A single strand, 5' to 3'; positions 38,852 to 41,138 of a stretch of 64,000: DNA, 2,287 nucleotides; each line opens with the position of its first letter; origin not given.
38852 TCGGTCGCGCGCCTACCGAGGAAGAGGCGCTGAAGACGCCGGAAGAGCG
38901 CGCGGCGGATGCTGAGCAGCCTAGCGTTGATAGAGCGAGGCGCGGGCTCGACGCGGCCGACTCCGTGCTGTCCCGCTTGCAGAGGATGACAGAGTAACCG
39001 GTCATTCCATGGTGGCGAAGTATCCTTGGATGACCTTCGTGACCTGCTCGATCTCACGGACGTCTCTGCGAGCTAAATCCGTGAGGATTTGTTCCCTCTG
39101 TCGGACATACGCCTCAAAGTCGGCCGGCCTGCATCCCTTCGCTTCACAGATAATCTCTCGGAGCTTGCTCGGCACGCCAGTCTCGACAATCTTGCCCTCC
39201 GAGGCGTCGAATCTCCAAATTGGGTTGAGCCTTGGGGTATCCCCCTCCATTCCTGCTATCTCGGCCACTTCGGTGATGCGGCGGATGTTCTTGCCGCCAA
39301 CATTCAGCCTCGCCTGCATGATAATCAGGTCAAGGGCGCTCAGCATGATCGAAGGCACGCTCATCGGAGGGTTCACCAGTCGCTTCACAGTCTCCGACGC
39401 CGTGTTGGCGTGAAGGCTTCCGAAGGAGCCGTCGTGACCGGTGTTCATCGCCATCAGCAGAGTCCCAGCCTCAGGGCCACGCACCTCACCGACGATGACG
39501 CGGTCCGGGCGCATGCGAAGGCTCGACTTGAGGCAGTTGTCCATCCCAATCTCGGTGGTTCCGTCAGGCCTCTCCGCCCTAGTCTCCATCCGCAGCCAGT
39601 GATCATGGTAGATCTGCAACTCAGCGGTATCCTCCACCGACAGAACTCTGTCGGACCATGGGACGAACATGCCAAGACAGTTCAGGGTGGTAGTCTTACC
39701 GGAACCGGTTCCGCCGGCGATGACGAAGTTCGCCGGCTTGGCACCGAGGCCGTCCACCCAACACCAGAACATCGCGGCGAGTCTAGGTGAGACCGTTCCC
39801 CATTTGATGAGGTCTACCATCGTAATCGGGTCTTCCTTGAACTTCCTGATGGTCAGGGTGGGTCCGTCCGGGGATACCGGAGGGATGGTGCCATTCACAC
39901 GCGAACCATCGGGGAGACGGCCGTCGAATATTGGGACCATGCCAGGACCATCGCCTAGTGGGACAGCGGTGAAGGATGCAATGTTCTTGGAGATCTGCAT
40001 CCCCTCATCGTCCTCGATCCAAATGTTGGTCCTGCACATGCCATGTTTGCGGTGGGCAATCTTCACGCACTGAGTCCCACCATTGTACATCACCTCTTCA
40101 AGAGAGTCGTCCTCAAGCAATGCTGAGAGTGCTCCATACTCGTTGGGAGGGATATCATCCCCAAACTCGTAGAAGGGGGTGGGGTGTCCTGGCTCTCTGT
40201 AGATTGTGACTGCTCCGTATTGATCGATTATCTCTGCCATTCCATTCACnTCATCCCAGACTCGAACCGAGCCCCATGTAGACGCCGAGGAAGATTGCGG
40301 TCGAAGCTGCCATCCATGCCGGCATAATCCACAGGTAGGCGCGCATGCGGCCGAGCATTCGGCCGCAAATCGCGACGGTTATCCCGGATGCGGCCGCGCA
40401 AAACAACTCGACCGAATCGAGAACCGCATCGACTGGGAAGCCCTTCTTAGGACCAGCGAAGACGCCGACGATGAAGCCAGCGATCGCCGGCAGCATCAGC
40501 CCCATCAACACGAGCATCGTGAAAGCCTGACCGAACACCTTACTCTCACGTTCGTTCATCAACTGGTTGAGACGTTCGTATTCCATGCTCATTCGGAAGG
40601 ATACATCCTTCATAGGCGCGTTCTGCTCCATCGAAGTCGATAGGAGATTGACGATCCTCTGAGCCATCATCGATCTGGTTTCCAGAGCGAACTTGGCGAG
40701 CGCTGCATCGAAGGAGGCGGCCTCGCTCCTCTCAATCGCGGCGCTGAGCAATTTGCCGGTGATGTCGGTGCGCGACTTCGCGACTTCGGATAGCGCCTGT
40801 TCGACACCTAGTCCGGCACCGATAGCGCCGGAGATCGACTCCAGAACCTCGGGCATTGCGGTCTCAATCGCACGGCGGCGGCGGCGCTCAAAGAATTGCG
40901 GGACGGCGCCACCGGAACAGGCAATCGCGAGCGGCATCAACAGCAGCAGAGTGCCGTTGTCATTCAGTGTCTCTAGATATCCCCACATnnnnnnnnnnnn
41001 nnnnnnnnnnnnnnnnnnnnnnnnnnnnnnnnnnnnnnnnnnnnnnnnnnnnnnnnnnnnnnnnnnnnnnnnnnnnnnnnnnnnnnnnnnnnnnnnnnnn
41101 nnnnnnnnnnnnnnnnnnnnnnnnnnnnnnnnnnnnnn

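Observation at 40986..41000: In-frame TGA, 9 nt upstream of the next ATG, splits a FlaJ/TadC-like membrane gene into two T2SSF-domain ORFs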

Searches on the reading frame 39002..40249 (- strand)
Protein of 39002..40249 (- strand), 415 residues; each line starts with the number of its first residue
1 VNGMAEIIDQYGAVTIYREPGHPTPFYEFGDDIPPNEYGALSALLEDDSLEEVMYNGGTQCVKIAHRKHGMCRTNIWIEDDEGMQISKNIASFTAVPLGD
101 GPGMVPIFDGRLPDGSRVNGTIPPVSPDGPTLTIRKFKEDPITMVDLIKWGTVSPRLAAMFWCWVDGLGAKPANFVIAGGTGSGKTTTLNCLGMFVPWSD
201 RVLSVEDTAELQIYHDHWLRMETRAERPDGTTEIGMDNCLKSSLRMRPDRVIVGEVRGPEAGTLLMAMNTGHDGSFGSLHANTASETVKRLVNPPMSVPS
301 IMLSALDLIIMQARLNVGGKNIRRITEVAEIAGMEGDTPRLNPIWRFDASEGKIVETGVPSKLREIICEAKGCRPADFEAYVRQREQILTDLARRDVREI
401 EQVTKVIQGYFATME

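Call 6: search_protein_families(library=ncbifam, proteins=[window:39002-40249:-], max_evalue=0.01)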
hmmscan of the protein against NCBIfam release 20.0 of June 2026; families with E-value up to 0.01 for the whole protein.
window:39002-40249:- (415 aa): 17 families
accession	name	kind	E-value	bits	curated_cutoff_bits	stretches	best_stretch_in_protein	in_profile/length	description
NF058587.1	archaellum_moto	equivalog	5.4e-71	239.9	550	1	38-408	147-515/527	archaellum flagellar ATPase motor FlaI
TIGR03819.1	heli_sec_ATPase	hypoth_equivalog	3.1e-59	200.9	373.15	1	38-292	52-298/340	TadA family conjugal transfer-associated ATPase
TIGR02782.1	TrbB_P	equivalog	6e-44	150.6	304.55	1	41-334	14-296/303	P-type conjugative transfer ATPase TrbB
TIGR02788.1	VirB11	equivalog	8.3e-43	146.6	249.95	2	173-293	145-264/308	P-type DNA transfer ATPase VirB11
NF010469.0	PRK13894.1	subfamily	3.1e-37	128.6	508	1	41-334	27-310/320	conjugal transfer ATPase TrbB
NF053672.1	bindosome_BasE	exception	5.5e-37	127.7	1000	1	38-411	138-508/512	bindosome assembly system ATPase subunit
NF010407.0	PRK13833.1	subfamily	5.4e-33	114.8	499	1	42-332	23-304/323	conjugal transfer protein TrbB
NF010475.0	PRK13900.1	equivalog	3.3e-28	98.7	389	1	173-314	161-311/333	type IV secretion system ATPase VirB11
NF010425.0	PRK13851.1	equivalog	7.6e-23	80.9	461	1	175-292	165-281/344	type IV secretion system protein VirB11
NF041000.1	ATPase_ComGA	equivalog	4.4e-15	55.4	300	1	175-312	131-262/267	competence type IV pilus ATPase ComGA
TIGR01420.1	pilT_fam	subfamily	1.5e-14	54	319.1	1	176-293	126-241/343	PilT/PilU family type 4a pilus ATPase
TIGR02538.1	type_IV_pilB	equivalog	8.5e-14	51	675.65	1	175-315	318-451/564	type IV-A pilus assembly ATPase PilB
NF007755.0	PRK10436.1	equivalog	2.2e-13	49.7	617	1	176-313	223-353/465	type II secretion system protein GspE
TIGR02533.1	type_II_gspE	equivalog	7.5e-12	44.7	630.25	1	176-312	247-376/486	type II secretion system ATPase GspE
NF053534.1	T4PilAsmATPsTfpB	equivalog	6.9e-09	34.6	850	1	176-315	340-471/584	type IV pilus assembly ATPase TfpB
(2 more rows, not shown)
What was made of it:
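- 39002..40240 (-): 412-aa secretion/assembly ATPase (T2SSE/VirB11 superfamily, FlaI/TadA-like). NCBIfam FlaI scores 239.9 bits and the TadA family 200.9 bits, both below their cut-offs (call 6).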

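Call 7: search_protein_families(library=pfam, proteins=[window:39002-40249:-], max_evalue=0.1)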
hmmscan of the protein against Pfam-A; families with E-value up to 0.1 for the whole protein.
window:39002-40249:- (415 aa): 5 families
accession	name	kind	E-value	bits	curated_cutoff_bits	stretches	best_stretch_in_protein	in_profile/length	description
PF00437.27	T2SSE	-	5.6e-39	134.3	24.9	1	106-312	71-275/370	Type II/IV secretion system protein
PF01580.24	FtsK_SpoIIIE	-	0.0038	17.1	24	1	172-192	39-59/221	FtsK/SpoIIIE family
PF13476.12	AAA_23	-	0.01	16.9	27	1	175-194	22-41/201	AAA domain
PF06414.18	Zeta_toxin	-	0.049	13.5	22.3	1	170-192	14-36/199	Zeta toxin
PF13245.12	AAA_19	-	0.094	13.3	25.1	0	173-192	12-31/134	AAA domain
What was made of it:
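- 39002..40240 (-): PF00437 gives E 5.6e-39 (call 7).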

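Call 60: search_protein_families(library=phrogs, proteins=[window:39002-40249:-], max_evalue=0.01)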
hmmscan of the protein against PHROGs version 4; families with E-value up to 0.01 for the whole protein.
window:39002-40249:- (415 aa): 2 families
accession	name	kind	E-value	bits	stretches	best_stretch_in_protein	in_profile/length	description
phrog_19065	-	unknown function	1.3e-12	48.1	1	176-313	235-376/522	-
phrog_26606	-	unknown function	7.6e-12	45.9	1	176-322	136-273/323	-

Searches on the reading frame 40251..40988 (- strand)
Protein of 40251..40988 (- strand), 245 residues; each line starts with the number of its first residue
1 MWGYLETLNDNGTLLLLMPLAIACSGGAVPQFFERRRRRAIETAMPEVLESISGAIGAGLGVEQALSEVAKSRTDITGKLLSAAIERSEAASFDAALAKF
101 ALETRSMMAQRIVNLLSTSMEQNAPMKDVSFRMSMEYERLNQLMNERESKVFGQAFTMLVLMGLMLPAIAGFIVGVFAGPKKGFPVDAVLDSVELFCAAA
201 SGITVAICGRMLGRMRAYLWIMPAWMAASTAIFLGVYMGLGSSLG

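Call 6: search_protein_families(library=ncbifam, proteins=[window:40251-40988:-], max_evalue=0.01)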
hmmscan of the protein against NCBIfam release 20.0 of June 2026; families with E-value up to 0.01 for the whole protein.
window:40251-40988:- (245 aa): 2 families
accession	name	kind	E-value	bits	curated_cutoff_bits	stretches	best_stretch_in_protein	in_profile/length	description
NF004705.1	PRK06041.1-3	equivalog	3.8e-05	22.8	400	1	64-176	266-378/465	archaellar assembly protein ArlJ/FlaJ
NF046075.1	UpsF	equivalog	0.00028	19.8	400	1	18-118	283-381/484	membrane pilin protein UpsF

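Call 7: search_protein_families(library=pfam, proteins=[window:40251-40988:-], max_evalue=0.1)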
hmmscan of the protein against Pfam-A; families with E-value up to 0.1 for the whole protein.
window:40251-40988:- (245 aa): 2 families
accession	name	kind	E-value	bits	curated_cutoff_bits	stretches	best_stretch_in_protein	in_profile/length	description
PF00482.28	T2SSF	-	1.2e-05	25.7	25.2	1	49-171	2-122/125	Type II secretion system (T2SS), protein F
PF10247.14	Romo1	-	0.022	15.6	27.6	1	155-197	5-47/66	Reactive mitochondrial oxygen species modulator 1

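Call 9: find_homologous_proteins(query=window:40251-40988:-, max_evalue=0.001)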
Query window:40251-40988:- (245 aa): 10 proteins with E <= 0.001 among 2154 candidates.
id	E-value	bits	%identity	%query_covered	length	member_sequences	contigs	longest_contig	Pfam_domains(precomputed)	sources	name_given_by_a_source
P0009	4.7e-151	519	100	100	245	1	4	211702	PF00482.29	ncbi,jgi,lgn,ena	-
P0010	1.1e-121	423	79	100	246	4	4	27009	PF00482.29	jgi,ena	jgi:pilus assembly protein TadC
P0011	1.0e-120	419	78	100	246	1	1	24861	PF00482.29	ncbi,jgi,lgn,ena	-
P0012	2.1e-86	307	58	99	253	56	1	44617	PF00482.29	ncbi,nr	ncbi:MAG: hypothetical protein CMB13_05290 [Euryarchaeota archaeon]|nr:hypothetical protein [Euryarc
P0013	1.5e-84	301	58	99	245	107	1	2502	-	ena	-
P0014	3.1e-64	235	47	100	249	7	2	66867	PF00482.29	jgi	-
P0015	2.1e-60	222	45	97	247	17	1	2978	PF00482.29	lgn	-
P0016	2.0e-59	219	43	98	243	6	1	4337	PF00482.29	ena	-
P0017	3.7e-59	218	43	98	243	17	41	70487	PF00482.29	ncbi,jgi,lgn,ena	jgi:pilus assembly protein TadC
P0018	4.0e-58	215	57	77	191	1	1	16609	PF00482.29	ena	-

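Call 14: find_encoding_contigs(protein=P0017, flank=4000, max_places=3)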
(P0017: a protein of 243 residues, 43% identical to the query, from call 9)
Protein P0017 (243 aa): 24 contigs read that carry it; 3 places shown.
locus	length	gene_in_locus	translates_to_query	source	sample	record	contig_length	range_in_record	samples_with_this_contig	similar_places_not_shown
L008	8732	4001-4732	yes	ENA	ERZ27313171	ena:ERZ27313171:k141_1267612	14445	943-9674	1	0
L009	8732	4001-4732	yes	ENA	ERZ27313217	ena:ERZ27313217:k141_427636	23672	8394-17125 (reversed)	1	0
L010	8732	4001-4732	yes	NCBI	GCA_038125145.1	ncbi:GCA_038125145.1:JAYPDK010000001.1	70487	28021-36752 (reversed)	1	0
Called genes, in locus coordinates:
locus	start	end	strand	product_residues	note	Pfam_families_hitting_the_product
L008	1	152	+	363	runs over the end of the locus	?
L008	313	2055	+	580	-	-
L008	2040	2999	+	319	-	-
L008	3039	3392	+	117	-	-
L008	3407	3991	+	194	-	PF00482:T2SSF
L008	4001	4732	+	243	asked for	PF00482:T2SSF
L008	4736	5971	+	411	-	PF00437:T2SSE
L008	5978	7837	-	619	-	PF02037:SAP (faint)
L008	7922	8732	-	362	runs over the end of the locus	-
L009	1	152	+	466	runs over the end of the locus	PF01523:PmbA_TldD_1st, PF19289:PmbA_TldD_3rd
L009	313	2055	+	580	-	-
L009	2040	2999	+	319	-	-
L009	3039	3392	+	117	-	-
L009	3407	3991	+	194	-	PF00482:T2SSF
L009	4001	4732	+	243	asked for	PF00482:T2SSF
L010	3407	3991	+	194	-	PF00482:T2SSF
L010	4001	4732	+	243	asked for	PF00482:T2SSF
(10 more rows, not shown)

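Call 15: find_encoding_contigs(protein=P0014, flank=4000, max_places=2)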
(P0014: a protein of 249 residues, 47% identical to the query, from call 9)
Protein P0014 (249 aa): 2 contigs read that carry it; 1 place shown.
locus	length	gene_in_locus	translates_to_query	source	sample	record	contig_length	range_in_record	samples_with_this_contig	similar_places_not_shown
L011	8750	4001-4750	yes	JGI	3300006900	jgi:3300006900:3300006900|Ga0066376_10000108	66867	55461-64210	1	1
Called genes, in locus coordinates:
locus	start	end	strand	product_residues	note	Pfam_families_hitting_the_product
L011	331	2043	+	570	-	-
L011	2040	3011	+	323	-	-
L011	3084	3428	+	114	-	-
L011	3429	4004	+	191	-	PF00482:T2SSF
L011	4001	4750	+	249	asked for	PF00482:T2SSF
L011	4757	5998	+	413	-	PF00437:T2SSE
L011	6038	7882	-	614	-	-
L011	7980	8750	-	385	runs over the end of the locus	-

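Call 16: find_encoding_contigs(protein=P0012, flank=4000, max_places=2)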
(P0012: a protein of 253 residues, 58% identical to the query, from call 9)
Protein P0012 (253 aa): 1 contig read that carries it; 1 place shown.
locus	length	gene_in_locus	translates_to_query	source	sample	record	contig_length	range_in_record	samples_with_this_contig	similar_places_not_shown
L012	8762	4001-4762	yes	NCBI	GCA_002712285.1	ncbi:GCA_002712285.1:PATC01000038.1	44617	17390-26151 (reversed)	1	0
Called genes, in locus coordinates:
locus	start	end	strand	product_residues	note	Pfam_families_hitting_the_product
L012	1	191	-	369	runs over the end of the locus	PF24827:AstE_AspA_cat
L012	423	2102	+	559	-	PF01336:tRNA_anti-codon (faint)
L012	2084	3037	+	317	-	-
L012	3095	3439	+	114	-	-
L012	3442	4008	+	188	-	PF00482:T2SSF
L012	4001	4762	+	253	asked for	PF00482:T2SSF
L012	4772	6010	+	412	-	PF00437:T2SSE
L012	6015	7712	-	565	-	-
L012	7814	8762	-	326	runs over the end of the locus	-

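Call 37: search_solved_structures(query=A2, max_evalue=1)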
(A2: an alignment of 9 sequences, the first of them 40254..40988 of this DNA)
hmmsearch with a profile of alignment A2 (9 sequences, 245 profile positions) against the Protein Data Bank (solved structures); distinct sequences matched with E-value up to 1: 1.
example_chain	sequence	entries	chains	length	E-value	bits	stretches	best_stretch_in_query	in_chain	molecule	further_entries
4v8m_Be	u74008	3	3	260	0.8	12.2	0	110-159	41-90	60S RIBOSOMAL PROTEIN L2, PUTATIVE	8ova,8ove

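Call 60: search_protein_families(library=phrogs, proteins=[window:40251-40988:-], max_evalue=0.01)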
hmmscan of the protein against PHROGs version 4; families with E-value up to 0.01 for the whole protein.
window:40251-40988:- (245 aa): 0 families
